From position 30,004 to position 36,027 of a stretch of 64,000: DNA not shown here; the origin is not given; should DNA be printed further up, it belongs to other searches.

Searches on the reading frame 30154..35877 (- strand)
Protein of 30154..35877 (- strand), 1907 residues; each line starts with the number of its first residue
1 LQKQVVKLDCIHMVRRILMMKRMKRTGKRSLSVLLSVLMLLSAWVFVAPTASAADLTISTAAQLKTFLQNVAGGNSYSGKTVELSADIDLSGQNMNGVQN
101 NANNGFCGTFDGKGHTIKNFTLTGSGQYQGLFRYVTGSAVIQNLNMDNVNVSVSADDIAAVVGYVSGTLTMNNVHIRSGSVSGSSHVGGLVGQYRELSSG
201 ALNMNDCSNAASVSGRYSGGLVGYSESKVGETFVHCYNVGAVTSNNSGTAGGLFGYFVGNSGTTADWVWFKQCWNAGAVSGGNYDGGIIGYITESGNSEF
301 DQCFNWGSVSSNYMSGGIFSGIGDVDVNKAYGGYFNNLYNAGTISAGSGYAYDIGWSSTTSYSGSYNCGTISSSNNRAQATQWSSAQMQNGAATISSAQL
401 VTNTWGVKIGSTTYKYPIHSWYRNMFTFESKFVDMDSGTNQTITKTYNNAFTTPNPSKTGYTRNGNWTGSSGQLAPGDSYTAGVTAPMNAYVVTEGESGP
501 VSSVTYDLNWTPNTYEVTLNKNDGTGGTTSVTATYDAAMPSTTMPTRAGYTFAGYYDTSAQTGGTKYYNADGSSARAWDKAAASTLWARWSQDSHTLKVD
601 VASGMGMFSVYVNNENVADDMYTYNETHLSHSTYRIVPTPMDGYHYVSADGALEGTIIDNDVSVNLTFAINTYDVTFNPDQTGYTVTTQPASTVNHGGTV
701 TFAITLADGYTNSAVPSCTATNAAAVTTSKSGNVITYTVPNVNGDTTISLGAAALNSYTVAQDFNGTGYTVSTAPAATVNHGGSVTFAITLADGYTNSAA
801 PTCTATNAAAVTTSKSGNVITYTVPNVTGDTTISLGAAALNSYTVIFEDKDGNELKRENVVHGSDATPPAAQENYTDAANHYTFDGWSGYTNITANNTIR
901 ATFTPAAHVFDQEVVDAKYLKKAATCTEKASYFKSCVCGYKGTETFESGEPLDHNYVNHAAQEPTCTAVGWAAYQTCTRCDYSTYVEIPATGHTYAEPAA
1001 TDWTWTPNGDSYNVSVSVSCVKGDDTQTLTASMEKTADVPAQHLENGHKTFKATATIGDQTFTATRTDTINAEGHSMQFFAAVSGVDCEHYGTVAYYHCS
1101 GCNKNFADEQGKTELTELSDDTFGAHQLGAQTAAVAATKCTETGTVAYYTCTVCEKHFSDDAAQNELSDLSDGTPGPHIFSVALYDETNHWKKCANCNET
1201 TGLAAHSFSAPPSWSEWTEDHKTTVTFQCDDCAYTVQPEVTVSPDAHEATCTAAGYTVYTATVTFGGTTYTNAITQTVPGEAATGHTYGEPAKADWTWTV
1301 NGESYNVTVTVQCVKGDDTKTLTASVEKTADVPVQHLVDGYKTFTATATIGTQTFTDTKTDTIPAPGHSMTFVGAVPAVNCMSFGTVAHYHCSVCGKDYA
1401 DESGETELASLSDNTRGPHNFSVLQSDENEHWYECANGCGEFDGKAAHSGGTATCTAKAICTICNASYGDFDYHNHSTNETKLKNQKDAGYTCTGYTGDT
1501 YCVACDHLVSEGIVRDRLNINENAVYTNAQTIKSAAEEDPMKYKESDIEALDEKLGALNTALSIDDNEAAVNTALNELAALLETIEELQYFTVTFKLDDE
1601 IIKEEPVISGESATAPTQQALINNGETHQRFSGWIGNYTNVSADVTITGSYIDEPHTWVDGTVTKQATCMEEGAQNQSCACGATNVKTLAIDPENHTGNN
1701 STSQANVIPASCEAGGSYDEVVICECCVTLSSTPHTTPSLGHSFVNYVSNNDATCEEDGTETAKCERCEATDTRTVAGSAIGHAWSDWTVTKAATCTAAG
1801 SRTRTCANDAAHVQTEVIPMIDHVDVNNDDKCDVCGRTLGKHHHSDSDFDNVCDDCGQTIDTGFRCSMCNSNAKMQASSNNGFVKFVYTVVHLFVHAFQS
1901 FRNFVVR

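Call 70: search_protein_families(library=pfam, proteins=[window:30154-35877:-], max_evalue=0.001)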
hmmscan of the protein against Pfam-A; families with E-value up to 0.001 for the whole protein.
window:30154-35877:- (1907 aa): 1 family
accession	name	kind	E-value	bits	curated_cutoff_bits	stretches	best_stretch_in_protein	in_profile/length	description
PF09479.16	Flg_new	-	1.2e-06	29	27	1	515-569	1-50/65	Listeria-Bacteroides repeat domain (List_Bact_rpt)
